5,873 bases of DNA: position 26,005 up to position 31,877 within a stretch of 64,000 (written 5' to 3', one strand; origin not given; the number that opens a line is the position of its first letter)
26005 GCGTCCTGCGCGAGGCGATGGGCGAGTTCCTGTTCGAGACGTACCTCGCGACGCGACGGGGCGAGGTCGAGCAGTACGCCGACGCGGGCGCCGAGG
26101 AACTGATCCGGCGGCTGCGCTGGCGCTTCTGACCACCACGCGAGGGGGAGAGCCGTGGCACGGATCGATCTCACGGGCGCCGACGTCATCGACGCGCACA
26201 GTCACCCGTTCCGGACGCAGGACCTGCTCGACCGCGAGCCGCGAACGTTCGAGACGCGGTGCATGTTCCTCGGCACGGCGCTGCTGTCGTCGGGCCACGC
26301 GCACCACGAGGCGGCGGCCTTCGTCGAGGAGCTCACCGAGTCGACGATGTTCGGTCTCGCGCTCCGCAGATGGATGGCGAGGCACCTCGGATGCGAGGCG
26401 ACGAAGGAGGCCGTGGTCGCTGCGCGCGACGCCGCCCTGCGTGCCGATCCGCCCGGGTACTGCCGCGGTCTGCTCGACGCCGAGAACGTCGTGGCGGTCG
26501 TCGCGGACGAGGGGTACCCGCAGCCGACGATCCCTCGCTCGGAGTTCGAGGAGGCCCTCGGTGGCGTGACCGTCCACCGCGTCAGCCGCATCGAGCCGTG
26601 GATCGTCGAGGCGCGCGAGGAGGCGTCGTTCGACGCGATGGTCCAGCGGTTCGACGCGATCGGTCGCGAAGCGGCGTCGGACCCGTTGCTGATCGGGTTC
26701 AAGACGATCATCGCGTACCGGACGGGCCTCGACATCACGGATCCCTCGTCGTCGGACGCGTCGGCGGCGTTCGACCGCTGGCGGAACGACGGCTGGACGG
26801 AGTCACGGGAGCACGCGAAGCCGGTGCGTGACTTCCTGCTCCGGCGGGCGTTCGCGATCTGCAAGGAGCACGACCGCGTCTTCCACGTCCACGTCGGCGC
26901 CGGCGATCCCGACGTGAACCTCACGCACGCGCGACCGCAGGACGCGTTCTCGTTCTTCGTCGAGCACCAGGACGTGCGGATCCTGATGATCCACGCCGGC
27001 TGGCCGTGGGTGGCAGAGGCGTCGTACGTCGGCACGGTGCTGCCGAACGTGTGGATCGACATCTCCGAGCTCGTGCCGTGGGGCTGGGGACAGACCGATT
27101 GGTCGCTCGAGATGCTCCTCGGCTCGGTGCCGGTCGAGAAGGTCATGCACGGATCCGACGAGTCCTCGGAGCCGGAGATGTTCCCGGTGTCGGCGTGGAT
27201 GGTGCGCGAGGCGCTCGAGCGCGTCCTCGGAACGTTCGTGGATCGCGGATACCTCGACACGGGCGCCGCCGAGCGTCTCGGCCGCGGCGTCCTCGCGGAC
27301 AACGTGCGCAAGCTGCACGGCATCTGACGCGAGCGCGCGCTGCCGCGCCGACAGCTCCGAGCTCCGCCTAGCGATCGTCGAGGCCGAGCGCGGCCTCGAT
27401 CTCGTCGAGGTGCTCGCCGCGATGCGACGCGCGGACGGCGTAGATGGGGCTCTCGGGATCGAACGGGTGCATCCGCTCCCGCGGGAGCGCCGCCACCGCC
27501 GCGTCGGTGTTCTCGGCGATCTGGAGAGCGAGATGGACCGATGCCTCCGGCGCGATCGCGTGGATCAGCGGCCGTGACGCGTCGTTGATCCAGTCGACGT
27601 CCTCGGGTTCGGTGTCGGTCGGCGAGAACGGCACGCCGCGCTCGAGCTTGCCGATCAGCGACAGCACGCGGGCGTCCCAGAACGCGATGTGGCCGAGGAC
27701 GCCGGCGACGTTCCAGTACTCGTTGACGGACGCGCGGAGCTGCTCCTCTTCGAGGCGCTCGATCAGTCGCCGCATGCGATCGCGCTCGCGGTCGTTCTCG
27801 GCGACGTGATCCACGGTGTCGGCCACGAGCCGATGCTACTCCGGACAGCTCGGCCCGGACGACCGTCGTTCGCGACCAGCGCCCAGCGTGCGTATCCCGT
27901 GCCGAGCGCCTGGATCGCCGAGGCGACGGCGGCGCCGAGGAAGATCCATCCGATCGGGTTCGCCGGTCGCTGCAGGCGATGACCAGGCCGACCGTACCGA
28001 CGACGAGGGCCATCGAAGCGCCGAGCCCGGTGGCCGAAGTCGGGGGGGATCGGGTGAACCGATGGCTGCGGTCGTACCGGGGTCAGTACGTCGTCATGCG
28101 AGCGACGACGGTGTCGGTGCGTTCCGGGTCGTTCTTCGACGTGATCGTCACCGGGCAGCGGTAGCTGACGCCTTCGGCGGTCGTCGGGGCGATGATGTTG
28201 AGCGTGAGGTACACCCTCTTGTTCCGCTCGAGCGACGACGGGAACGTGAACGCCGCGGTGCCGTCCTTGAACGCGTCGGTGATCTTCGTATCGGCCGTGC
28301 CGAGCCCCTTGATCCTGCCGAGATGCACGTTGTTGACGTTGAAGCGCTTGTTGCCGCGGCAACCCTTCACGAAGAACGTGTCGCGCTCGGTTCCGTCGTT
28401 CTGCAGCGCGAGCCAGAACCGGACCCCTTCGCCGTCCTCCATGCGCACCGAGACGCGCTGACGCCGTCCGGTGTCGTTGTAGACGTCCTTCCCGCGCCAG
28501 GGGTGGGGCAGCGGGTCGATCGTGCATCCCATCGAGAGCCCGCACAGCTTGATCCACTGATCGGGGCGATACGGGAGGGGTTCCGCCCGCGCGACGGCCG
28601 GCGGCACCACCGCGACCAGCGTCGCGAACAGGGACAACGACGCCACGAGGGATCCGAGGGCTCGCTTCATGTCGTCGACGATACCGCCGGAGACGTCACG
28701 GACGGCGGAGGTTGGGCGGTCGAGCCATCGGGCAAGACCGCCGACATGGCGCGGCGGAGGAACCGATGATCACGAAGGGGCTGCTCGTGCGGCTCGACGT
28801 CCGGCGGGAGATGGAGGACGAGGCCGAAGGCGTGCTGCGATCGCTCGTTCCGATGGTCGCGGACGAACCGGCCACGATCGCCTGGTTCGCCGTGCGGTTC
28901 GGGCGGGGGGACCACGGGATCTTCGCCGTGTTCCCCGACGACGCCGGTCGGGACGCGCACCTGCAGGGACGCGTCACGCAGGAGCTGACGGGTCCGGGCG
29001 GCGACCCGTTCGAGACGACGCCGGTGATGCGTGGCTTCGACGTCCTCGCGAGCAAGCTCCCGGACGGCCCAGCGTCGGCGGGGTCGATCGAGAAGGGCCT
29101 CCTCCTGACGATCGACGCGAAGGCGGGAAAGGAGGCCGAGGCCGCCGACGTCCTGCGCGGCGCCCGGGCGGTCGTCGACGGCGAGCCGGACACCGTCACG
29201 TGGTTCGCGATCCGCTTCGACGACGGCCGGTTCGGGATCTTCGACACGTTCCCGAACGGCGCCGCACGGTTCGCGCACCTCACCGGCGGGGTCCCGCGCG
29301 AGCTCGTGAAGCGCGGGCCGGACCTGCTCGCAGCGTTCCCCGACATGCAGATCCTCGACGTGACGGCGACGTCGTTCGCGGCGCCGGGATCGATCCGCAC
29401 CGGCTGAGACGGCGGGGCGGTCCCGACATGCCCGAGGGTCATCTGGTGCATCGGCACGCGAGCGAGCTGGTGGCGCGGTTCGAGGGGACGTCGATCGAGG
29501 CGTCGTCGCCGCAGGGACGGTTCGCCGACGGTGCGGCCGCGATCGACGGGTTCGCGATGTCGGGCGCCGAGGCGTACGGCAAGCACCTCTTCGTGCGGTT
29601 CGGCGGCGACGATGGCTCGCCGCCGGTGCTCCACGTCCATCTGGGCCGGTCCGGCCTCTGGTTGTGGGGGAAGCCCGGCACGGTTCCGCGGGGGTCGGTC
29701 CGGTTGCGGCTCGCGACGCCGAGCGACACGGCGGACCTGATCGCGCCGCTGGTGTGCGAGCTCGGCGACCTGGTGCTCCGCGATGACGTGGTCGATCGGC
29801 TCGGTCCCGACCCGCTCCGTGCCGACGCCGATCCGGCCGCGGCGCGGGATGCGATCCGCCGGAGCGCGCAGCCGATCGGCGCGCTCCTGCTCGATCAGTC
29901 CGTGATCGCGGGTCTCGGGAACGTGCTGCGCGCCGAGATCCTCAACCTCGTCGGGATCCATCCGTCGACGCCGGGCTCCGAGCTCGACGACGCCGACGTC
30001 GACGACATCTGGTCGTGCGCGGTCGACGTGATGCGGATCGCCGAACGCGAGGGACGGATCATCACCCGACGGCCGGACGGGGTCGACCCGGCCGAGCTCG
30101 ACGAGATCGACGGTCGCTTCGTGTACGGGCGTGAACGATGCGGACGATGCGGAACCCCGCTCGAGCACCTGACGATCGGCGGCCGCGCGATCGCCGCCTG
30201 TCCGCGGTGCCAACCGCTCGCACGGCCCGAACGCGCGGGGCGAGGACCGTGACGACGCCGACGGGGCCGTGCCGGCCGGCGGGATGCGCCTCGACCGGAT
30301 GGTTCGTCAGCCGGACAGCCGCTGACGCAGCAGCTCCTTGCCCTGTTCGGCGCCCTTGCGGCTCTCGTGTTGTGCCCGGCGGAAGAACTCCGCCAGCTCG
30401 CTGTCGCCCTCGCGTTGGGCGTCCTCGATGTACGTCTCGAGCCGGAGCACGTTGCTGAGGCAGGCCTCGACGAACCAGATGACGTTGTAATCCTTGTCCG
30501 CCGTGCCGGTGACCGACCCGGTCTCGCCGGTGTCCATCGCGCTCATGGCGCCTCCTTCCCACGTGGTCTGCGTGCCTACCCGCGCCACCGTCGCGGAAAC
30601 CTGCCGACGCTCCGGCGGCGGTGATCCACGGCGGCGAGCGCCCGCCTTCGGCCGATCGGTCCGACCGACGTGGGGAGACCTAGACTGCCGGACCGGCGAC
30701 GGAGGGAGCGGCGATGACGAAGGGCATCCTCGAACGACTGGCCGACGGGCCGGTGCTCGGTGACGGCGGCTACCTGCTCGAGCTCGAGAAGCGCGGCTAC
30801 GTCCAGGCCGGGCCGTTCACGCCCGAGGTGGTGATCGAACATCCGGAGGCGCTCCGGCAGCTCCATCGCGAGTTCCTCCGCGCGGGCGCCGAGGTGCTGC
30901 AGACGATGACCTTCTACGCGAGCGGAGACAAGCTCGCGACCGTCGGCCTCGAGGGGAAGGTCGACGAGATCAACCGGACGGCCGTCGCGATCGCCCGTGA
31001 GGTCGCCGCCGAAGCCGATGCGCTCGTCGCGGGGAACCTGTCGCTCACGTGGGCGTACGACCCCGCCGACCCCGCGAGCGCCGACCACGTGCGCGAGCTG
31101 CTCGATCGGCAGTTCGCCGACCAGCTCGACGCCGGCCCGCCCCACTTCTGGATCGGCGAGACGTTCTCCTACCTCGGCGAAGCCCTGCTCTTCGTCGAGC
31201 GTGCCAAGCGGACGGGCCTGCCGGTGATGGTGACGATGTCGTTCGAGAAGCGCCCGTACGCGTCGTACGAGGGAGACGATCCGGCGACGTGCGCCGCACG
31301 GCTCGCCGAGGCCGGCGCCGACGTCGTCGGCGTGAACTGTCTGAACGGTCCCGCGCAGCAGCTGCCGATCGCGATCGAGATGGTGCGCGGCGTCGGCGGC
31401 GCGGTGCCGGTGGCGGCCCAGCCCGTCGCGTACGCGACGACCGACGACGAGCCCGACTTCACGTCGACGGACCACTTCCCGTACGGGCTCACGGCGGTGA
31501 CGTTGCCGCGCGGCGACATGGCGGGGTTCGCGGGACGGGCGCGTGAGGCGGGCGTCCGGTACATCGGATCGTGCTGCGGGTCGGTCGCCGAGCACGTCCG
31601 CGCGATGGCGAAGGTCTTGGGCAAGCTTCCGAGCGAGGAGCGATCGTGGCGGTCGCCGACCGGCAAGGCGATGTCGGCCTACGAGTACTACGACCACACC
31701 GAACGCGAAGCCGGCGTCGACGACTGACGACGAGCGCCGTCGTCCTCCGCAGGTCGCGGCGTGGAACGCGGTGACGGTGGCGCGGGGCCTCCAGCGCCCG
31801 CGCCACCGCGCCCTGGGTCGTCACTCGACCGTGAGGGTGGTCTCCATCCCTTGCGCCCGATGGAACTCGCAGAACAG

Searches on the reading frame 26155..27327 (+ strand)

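Call 86: search_protein_families(library=pfam, proteins=[window:26155-27327:+], max_evalue=0.001)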
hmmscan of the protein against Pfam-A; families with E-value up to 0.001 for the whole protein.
window:26155-27327:+ (390 aa): 1 family
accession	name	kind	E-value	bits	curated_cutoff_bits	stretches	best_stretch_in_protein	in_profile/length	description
PF04909.20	Amidohydro_2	-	1.4e-18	68.1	26.4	1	190-343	82-247/289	Amidohydrolase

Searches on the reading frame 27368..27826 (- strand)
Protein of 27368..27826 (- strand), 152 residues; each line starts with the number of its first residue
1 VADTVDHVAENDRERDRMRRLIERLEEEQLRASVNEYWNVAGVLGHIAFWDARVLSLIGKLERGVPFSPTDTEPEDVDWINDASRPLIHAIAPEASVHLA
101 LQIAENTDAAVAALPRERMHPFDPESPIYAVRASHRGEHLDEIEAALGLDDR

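Call 86: search_protein_families(library=pfam, proteins=[window:27368-27826:-], max_evalue=0.001)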
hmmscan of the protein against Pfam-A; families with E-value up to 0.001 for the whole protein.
window:27368-27826:- (152 aa): 3 families
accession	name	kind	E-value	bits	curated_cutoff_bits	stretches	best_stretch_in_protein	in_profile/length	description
PF12867.12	DinB_2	-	4.9e-07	30.7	24.8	1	12-117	3-93/128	DinB superfamily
PF11716.13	MDMPI_N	-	3e-05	25.2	24.2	1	13-118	3-107/140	Mycothiol maleylpyruvate isomerase N-terminal domain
PF05163.17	DinB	-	0.00037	20.9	23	1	6-85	7-86/165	DinB family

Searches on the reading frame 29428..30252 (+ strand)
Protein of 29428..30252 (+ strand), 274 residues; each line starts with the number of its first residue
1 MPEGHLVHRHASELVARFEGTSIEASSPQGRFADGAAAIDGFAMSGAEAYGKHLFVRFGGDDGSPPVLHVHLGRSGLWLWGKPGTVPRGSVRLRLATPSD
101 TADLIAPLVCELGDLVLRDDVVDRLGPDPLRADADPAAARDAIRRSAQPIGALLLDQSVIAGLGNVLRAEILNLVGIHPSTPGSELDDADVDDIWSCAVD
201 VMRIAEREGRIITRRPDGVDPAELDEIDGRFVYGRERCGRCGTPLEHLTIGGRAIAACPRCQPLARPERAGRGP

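Call 86: search_protein_families(library=pfam, proteins=[window:29428-30252:+], max_evalue=0.001)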
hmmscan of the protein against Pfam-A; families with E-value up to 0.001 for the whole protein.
window:29428-30252:+ (274 aa): 3 families
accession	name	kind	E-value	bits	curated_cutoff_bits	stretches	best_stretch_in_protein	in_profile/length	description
PF06831.19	H2TH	-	1.9e-18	66.7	34.7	1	125-211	1-87/93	Formamidopyrimidine-DNA glycosylase H2TH domain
PF01149.29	Fapy_DNA_glyco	-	5e-07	30.8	25.5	1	1-97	1-100/117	Formamidopyrimidine-DNA glycosylase N-terminal domain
PF06827.20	zf-FPG_IleRS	-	0.00018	21.7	21.3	1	236-263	2-29/30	Zinc finger found in FPG and IleRS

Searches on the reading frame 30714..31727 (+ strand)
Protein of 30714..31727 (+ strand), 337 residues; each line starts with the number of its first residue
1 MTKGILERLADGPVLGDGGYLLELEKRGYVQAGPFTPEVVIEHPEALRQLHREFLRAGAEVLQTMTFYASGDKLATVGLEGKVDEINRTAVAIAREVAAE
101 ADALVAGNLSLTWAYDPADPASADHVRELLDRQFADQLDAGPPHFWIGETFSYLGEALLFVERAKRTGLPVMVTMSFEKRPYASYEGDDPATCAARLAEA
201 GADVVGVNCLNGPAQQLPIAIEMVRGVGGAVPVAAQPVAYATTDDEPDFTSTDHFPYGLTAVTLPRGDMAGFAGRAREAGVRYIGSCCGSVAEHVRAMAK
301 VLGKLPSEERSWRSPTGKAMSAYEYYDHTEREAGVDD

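Call 86: search_protein_families(library=pfam, proteins=[window:30714-31727:+], max_evalue=0.001)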
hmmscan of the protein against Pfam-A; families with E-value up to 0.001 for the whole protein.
window:30714-31727:+ (337 aa): 1 family
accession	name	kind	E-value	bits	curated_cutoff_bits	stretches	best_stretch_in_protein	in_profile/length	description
PF02574.22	S-methyl_trans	-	4e-42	145.5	22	1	15-302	2-283/283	Homocysteine S-methyltransferase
